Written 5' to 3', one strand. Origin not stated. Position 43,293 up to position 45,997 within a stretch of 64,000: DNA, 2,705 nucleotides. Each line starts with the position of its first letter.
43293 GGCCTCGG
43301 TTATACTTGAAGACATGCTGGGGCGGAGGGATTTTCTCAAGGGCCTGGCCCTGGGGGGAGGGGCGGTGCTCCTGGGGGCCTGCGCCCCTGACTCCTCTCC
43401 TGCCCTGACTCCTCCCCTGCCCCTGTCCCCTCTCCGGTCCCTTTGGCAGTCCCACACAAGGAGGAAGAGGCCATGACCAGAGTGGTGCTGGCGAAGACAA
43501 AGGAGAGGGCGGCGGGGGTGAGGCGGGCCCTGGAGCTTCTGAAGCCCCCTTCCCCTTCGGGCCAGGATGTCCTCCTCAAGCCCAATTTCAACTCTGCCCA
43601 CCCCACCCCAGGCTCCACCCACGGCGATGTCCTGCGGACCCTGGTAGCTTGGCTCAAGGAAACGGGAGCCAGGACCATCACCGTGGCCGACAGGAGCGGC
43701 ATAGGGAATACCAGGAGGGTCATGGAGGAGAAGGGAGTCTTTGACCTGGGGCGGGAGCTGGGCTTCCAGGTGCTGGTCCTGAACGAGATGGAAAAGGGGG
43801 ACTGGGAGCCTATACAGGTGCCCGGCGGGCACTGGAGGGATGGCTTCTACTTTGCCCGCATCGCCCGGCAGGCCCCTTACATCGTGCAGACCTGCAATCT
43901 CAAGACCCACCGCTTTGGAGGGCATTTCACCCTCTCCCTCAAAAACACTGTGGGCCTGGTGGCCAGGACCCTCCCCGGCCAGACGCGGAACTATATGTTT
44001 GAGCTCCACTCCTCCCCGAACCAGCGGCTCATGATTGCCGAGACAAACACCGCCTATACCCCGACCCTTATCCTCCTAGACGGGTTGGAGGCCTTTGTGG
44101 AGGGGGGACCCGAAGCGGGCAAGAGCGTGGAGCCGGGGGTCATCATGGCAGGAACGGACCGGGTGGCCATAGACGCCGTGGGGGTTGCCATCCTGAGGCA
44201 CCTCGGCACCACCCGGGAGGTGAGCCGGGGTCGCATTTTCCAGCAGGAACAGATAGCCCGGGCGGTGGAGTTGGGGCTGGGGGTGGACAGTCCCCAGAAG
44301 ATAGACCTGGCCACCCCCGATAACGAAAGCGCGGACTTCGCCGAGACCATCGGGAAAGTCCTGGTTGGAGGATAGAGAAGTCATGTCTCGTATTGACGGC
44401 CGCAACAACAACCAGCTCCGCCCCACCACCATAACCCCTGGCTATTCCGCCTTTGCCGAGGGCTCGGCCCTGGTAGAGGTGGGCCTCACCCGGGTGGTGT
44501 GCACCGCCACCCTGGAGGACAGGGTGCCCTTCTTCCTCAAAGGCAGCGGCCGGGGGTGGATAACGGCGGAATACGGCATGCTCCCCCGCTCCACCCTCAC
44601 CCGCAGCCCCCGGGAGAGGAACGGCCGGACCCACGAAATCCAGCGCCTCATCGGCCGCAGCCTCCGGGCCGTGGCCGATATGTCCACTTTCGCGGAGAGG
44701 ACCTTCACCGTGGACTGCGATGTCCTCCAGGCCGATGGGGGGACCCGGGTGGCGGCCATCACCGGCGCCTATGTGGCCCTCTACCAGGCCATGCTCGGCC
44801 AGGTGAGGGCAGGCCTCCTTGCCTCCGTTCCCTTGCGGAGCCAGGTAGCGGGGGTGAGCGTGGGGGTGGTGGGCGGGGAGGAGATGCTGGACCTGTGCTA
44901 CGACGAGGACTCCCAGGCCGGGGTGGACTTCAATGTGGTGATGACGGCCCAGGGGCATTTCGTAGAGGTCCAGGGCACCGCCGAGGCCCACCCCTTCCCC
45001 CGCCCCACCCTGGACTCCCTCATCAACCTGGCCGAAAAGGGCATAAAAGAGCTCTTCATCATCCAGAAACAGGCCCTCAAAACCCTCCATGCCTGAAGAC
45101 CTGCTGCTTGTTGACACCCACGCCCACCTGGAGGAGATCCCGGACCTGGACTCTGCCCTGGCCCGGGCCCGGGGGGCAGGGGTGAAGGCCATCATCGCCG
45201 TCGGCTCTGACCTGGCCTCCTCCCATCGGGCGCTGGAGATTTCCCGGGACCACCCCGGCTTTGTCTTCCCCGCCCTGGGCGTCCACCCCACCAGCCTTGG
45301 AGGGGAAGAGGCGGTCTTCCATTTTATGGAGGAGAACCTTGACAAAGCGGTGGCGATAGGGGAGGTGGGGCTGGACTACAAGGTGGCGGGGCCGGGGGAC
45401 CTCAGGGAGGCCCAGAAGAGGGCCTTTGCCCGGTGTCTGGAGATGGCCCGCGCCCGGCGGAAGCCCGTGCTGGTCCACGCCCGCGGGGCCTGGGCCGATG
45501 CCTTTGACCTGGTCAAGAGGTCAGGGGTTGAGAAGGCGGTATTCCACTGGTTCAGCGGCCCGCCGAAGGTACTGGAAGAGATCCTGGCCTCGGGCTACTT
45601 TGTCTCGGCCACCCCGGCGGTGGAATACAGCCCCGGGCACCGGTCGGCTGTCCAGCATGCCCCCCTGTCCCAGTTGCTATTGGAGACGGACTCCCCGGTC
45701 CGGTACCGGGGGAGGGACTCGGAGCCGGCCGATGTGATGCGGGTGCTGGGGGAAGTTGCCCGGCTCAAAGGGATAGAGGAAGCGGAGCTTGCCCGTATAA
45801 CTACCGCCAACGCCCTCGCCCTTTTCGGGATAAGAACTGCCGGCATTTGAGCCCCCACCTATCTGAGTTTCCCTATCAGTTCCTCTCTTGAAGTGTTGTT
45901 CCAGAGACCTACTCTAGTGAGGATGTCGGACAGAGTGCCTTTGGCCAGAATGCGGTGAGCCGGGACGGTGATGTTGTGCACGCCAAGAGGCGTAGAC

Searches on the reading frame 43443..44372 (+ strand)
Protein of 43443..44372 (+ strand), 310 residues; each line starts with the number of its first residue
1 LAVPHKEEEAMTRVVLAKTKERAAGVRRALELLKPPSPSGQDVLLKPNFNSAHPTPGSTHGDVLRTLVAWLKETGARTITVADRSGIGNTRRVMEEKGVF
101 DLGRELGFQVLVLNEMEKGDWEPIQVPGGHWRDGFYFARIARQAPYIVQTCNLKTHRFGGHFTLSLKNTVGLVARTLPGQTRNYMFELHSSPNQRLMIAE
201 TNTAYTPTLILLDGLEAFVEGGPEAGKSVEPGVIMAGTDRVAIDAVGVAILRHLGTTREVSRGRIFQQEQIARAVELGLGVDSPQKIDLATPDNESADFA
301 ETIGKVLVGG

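Call 11: find_encoding_contigs(protein=window:43443-44372:+, flank=3000, max_places=10)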
Protein window:43443-44372:+ (310 aa): no gene with exactly this product is on record in the collection.

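Call 12: search_protein_families(library=pfam, proteins=[window:43443-44372:+])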
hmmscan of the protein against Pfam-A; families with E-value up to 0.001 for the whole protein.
window:43443-44372:+ (310 aa): 1 family
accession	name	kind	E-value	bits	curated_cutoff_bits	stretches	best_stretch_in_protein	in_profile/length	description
PF04015.17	DUF362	-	2.4e-40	139.2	24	1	43-248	1-199/200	Domain of unknown function (DUF362)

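Call 13: find_encoding_contigs(protein=window:43473-44372:+, flank=3000, max_places=10)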
Protein window:43473-44372:+ (300 aa): 3 contigs read that carry it; 3 places shown.
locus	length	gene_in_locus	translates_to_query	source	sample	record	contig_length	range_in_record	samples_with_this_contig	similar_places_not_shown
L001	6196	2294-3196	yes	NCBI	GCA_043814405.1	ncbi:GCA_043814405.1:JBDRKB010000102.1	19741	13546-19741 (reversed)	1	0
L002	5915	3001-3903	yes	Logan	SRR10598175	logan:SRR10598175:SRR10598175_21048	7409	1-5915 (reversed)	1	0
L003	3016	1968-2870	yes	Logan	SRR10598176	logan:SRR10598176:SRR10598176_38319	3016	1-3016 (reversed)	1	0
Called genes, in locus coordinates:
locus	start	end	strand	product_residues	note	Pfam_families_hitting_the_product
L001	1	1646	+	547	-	PF03772:Competence, PF00753:Lactamase_B, PF23023:Anti-Pycsar_Apyc1 (faint), PF12706:Lactamase_B_2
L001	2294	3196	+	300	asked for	PF04015:DUF362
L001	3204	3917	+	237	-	PF01138:RNase_PH, PF03725:RNase_PH_C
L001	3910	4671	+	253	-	PF01026:TatD_DNase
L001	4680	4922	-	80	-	PF07927:HicA_toxin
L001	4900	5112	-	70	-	-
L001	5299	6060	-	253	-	-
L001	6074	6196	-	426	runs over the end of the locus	PF00171:Aldedh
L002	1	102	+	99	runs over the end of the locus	PF12836:HHH_3, PF14716:HHH_8 (faint), PF00633:HHH (faint), PF03934:T2SSK (weak), PF14520:HHH_5 (faint)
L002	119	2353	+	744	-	PF13567:DUF4131, PF03772:Competence, PF00753:Lactamase_B, PF12706:Lactamase_B_2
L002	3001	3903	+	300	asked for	PF04015:DUF362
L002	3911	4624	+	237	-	PF01138:RNase_PH, PF03725:RNase_PH_C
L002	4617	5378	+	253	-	PF01026:TatD_DNase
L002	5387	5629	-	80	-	PF07927:HicA_toxin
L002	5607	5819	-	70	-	-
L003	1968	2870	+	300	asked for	PF04015:DUF362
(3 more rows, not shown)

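Call 14: find_related_loci(query=window:43473-44372:+, collection=genome_contigs, flank=4000)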
Query window:43473-44372:+ (300 aa) in genome_contigs; peptide patterns used: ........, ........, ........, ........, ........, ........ (x = any residue, [..] = any of these).
379 stretches matched a pattern; 98 encode a relative of the query (tblastn E <= 1e-3); the best 80 are kept; 80 distinct loci.
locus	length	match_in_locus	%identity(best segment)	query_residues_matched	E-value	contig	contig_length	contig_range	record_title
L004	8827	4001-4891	67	1-297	9e-129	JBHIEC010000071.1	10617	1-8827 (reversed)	MAG: Anaerolineae bacterium isolate b3.sp2_bin.41 NODE_2069_length_10617_cov_8.216436, whole genome shotgun sequence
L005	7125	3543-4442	65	1-300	2e-124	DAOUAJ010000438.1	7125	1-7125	MAG TPA_asm: Anaerolineae bacterium isolate H63_643 k137_52519, whole genome shotgun sequence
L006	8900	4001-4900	62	1-300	1e-121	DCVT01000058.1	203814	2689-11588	MAG TPA_asm: Anaerolineales bacterium UBA2181 UBA2181_contig_1336, whole genome shotgun sequence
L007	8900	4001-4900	61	1-300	1e-120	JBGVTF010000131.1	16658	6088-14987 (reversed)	MAG: Anaerolineae bacterium isolate S_237_B7 k127_476935, whole genome shotgun sequence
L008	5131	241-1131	62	1-297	3e-120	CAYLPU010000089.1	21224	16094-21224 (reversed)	MAG TPA_asm: uncultured Anaerolineales bacterium isolate binchicken_co243_290 genome assembly, contig: NODE_1898_length_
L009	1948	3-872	63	11-300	7e-128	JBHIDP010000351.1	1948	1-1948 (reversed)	MAG: Anaerolineae bacterium isolate b3.sp3_bin.44 NODE_38981_length_1948_cov_15.189646, whole genome shotgun sequence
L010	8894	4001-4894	64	1-298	4e-120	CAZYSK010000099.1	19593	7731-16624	MAG TPA_asm: uncultured Anaerolineales bacterium isolate binchicken_co334_204 genome assembly, contig: NODE_4764_length_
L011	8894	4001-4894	62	3-300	2e-119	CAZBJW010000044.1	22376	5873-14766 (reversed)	MAG TPA_asm: uncultured Anaerolineales bacterium isolate binchicken_co294_156 genome assembly, contig: NODE_2651_length_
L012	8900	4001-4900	62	1-300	7e-123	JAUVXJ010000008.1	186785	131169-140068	MAG: Chloroflexota bacterium isolate CSMAG_1213 CSMAG_1213_k141_646971_length_186785_cov_19.9912, whole genome shotgun s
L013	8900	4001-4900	62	1-300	5e-117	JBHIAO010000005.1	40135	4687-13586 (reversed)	MAG: Anaerolineae bacterium isolate K_2_bin.73 NODE_297_length_40135_cov_11.841592, whole genome shotgun sequence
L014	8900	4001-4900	60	1-300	2e-116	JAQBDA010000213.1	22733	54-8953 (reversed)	MAG: Chloroflexota bacterium isolate MAG_401_bin-08 401_bin-08_ctg-213, whole genome shotgun sequence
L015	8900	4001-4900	58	1-300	7e-116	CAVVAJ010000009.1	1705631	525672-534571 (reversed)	MAG: uncultured Chloroflexia bacterium isolate MFD09779.bin.1.238 genome assembly, contig: contig_9385, whole genome sho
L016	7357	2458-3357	59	1-300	1e-115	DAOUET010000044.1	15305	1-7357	MAG TPA_asm: Anaerolineales bacterium isolate N7_331 k137_717146, whole genome shotgun sequence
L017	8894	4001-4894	59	1-298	2e-115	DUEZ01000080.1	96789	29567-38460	MAG TPA_asm: Anaerolineae bacterium isolate W379 Contig80, whole genome shotgun sequence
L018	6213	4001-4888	59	4-299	5e-115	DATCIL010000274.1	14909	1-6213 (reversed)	MAG TPA_asm: Anaerolineales bacterium isolate SMAG_U7858 k141_3584810, whole genome shotgun sequence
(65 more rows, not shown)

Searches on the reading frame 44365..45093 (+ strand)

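Call 12: search_protein_families(library=pfam, proteins=[window:44365-45093:+])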
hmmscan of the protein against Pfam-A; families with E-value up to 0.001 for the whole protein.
window:44365-45093:+ (243 aa): 2 families
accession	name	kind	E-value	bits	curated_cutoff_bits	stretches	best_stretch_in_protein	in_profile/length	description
PF01138.27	RNase_PH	-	1.3e-25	90.7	25.5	1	17-142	1-127/130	3' exoribonuclease family, domain 1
PF03725.20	RNase_PH_C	-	7.5e-11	42.3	20.8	1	160-226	2-67/67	3' exoribonuclease family, domain 2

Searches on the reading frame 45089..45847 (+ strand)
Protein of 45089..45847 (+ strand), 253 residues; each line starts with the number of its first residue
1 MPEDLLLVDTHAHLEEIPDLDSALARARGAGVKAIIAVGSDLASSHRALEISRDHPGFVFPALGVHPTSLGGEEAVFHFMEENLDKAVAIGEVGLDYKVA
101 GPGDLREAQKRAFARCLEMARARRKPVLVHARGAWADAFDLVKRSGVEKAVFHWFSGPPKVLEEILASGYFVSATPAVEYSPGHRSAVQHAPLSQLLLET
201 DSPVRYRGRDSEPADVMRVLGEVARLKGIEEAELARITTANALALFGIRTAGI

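Call 12: search_protein_families(library=pfam, proteins=[window:45089-45847:+])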
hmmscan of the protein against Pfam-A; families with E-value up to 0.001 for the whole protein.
window:45089-45847:+ (253 aa): 1 family
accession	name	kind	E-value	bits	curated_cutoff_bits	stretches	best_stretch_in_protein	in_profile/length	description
PF01026.27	TatD_DNase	-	4.9e-58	196.9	27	1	8-247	1-253/253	TatD related DNase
